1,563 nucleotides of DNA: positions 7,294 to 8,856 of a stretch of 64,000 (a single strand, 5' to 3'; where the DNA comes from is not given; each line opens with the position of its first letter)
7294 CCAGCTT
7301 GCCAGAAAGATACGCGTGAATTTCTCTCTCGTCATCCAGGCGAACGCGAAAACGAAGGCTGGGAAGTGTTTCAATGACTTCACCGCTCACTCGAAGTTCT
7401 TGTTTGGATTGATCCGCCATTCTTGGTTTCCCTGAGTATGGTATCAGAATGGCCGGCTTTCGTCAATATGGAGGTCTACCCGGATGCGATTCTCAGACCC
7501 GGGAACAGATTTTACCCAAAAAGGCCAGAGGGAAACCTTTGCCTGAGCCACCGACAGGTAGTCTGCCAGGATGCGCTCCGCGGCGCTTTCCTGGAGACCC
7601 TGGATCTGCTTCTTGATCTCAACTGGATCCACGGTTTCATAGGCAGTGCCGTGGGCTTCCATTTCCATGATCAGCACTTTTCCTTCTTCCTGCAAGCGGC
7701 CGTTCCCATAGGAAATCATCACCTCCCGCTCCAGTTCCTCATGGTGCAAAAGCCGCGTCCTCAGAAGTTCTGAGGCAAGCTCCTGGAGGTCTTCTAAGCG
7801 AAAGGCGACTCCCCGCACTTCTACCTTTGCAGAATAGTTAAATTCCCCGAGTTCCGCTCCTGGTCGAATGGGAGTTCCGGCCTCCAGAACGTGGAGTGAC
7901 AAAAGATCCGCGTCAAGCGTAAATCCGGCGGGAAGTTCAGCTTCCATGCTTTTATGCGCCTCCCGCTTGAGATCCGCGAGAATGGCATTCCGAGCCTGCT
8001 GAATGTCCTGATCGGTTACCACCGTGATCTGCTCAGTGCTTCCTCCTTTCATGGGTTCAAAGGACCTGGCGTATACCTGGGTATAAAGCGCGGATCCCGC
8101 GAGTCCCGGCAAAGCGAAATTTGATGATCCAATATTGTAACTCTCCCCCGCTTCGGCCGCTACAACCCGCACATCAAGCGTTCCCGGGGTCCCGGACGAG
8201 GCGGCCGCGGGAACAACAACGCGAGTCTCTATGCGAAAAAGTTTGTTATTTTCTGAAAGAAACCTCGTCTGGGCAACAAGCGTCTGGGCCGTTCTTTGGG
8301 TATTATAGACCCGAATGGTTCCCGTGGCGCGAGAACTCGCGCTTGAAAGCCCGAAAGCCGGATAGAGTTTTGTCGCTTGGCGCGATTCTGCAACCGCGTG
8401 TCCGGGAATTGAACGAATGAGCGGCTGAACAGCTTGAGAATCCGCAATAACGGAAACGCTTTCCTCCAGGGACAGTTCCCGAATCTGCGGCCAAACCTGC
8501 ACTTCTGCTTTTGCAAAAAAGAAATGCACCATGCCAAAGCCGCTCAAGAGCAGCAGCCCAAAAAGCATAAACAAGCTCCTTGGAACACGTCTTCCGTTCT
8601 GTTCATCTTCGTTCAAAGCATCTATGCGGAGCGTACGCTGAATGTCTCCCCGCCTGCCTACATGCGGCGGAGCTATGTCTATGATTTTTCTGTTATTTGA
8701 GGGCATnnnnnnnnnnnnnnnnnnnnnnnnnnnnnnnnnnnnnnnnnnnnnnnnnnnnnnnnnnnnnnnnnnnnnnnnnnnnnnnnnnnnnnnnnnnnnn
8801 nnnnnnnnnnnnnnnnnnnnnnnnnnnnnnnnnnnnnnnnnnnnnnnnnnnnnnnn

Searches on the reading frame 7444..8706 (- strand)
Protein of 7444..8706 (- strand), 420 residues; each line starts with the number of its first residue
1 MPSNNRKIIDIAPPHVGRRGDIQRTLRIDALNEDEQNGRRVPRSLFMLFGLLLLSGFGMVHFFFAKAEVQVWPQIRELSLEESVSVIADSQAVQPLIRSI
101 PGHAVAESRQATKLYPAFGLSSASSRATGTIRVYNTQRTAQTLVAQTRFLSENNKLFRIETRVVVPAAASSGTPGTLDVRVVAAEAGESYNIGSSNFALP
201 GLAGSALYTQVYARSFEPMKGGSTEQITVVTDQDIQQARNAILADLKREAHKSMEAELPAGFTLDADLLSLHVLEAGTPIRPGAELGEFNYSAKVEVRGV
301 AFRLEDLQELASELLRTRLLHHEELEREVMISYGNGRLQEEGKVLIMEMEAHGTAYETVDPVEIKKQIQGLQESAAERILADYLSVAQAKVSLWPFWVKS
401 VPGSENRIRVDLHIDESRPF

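Call 7: search_protein_families(library=pfam, proteins=[window:7444-8706:-])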
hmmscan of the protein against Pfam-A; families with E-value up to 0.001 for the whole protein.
window:7444-8706:- (420 aa): 0 families

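Call 25: search_protein_families(library=phrogs, max_evalue=0.01, proteins=[window:7444-8706:-])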
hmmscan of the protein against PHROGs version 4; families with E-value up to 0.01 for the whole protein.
window:7444-8706:- (420 aa): 1 family
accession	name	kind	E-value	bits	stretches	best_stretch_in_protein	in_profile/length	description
phrog_6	-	tail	0.0013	18.5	1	125-193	149-208/548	baseplate wedge subunit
